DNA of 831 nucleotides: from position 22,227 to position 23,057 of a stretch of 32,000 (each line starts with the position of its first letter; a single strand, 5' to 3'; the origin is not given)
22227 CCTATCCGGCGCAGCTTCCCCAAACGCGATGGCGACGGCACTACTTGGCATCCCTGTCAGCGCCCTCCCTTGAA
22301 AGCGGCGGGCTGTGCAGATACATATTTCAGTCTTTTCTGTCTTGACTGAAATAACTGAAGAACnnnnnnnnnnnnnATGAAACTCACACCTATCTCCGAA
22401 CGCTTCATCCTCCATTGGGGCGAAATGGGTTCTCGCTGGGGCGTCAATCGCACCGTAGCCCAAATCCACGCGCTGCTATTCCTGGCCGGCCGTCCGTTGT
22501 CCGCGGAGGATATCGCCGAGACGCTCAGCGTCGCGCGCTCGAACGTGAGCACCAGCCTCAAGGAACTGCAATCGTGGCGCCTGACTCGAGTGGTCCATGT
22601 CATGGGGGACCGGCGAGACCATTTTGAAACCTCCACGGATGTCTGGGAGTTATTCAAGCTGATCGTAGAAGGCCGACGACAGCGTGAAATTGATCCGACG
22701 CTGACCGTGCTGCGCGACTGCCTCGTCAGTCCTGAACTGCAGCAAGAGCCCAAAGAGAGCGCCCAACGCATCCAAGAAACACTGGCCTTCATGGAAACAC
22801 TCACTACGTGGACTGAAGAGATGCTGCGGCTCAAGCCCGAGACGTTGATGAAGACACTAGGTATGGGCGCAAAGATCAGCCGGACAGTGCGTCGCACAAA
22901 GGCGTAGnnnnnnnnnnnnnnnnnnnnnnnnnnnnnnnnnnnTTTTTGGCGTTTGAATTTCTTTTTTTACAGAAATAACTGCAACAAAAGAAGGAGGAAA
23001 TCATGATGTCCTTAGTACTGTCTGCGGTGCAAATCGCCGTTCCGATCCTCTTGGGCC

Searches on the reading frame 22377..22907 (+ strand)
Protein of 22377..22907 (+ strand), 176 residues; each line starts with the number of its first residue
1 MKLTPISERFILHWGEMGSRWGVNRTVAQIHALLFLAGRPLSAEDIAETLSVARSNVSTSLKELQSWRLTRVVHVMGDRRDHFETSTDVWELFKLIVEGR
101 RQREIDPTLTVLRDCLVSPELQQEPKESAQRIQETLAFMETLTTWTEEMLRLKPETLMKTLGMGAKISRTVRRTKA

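Call 5: search_protein_families(library=pfam, proteins=[window:22377-22907:+], max_evalue=0.01)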
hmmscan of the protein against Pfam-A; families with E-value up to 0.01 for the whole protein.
window:22377-22907:+ (176 aa): 10 families
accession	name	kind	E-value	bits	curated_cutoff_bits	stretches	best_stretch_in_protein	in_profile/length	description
PF12802.13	MarR_2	-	9.1e-09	35.8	27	1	24-80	4-60/61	MarR family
PF01022.26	HTH_5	-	0.00015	22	22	1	32-65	7-40/47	Bacterial regulatory protein, arsR family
PF04079.22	SMC_ScpB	-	0.00027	21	27.4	1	28-66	1-39/160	Segregation and condensation complex subunit ScpB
PF08279.18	HTH_11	-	0.00044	20.5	25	1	28-68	3-43/55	HTH domain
PF13545.12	HTH_Crp_2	-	0.00079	19.8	27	1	40-66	22-48/70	Crp-like helix-turn-helix domain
PF00392.27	GntR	-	0.0023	18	27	1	28-73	11-57/64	Bacterial regulatory proteins, gntR family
PF12840.13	HTH_20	-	0.0048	17.3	27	1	34-66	13-44/51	Helix-turn-helix domain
PF22167.2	PH0730-like_N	-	0.006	17.1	30.2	0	29-69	4-44/60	PH0730-like, N-terminal domain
PF13463.12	HTH_27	-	0.0076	16.9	22.2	0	30-84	6-63/68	Winged helix DNA-binding domain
PF19269.4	Anticodon_2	-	0.0098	16.7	23.6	0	64-165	6-101/141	Anticodon binding domain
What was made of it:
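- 22377..22907 (+): Host MarR-family gene, co-oriented with the repressor gene, with no intervening intrinsic terminator. Pfam MarR_2 (call 5).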

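Call 37: find_related_loci(query=window:22377-22904:+, collection=genome_contigs, flank=3000)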
Query window:22377-22904:+ (176 aa) in genome_contigs; peptide patterns used: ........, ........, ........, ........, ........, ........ (x = any residue, [..] = any of these).
600 stretches matched a pattern (row limit reached: there are more); 545 encode a relative of the query (tblastn E <= 1e-3); the best 80 are kept; 80 distinct loci.
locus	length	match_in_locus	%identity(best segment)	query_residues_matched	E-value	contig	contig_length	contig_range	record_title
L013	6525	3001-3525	85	1-175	1e-100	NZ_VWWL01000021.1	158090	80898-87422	Burkholderia sp. Ax-1724 NODE_20_length_158090_cov_49.864088/0, whole genome shotgun sequence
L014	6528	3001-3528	81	1-176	7e-98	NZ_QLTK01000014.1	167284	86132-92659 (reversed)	Paraburkholderia bryophila strain LMG 23644 Ga0139076_114, whole genome shotgun sequence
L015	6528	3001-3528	82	1-176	1e-97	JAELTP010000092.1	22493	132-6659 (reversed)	Pandoraea sp. ASV26 NODE_92_length_22493_cov_19.145131, whole genome shotgun sequence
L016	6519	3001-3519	82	1-173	3e-97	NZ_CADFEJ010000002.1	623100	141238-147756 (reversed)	Burkholderia territorii strain LMG 28158, whole genome shotgun sequence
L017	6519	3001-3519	80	1-173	5e-97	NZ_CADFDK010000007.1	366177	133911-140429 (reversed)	Burkholderia seminalis DSM 23518 strain LMG 24067, whole genome shotgun sequence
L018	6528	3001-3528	81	1-176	5e-97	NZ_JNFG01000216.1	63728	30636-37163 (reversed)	Caballeronia sordidicola strain S170 NODE_51, whole genome shotgun sequence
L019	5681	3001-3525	83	1-175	4e-99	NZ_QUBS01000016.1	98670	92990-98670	Trinickia diaoshuihuensis strain NEAU-SY24 scaffold18, whole genome shotgun sequence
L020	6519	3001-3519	81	1-173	2e-96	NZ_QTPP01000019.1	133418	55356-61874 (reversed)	Burkholderia sp. Bp9142 BURSP-Bp9142-2707P1S1-EN-PRI-2017-064-DW_S33_150, whole genome shotgun sequence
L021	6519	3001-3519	81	1-173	2e-96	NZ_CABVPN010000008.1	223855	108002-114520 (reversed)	Burkholderia diffusa isolate LMG 24065, whole genome shotgun sequence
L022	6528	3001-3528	81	1-176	4e-96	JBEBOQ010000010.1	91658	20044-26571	MAG: Achromobacter xylosoxidans isolate T1.bin.48 NODE_655_length_91658_cov_132.119876, whole genome shotgun sequence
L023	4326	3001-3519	80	1-173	3e-96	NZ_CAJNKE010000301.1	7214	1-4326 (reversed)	Burkholderia sp. LMG 13014 isolate Burkholderia_sp._BCC1289, whole genome shotgun sequence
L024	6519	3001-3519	80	1-173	7e-96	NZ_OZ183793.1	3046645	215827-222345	Burkholderia sp. LMG 21824 chromosome 2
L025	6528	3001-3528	80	1-176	5e-95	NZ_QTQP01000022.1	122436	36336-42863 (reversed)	Burkholderia sp. Bp8963 Bp8963_23, whole genome shotgun sequence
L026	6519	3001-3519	80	1-173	7e-96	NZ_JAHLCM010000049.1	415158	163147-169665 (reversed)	Burkholderia sola strain CCRMBC51 Scaffold_49, whole genome shotgun sequence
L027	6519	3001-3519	81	1-173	1e-95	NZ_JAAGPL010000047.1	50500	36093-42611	Burkholderia sp. Ac-20353 NODE_40_length_51317_cov_23.522250/0, whole genome shotgun sequence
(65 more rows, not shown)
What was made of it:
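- Tried and rejected: The MarR-like protein reached at most 85% identity, in a Burkholderia sp. (call 37).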

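Call 76: find_encoding_contigs(protein=window:22377-22904:+, flank=1500, max_places=8)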
Protein window:22377-22904:+ (176 aa): 2 contigs read that carry it; 1 place shown.
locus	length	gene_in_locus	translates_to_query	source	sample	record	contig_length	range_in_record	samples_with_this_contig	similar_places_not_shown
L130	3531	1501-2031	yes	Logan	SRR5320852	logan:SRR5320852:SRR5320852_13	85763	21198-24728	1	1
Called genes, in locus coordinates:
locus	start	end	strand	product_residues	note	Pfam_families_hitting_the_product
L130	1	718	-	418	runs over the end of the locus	PF02486:Rep_trans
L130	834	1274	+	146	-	-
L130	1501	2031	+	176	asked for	PF12802:MarR_2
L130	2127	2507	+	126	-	-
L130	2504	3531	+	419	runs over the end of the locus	PF01370:Epimerase, PF13460:NAD_binding_10, PF13781:DoxX_3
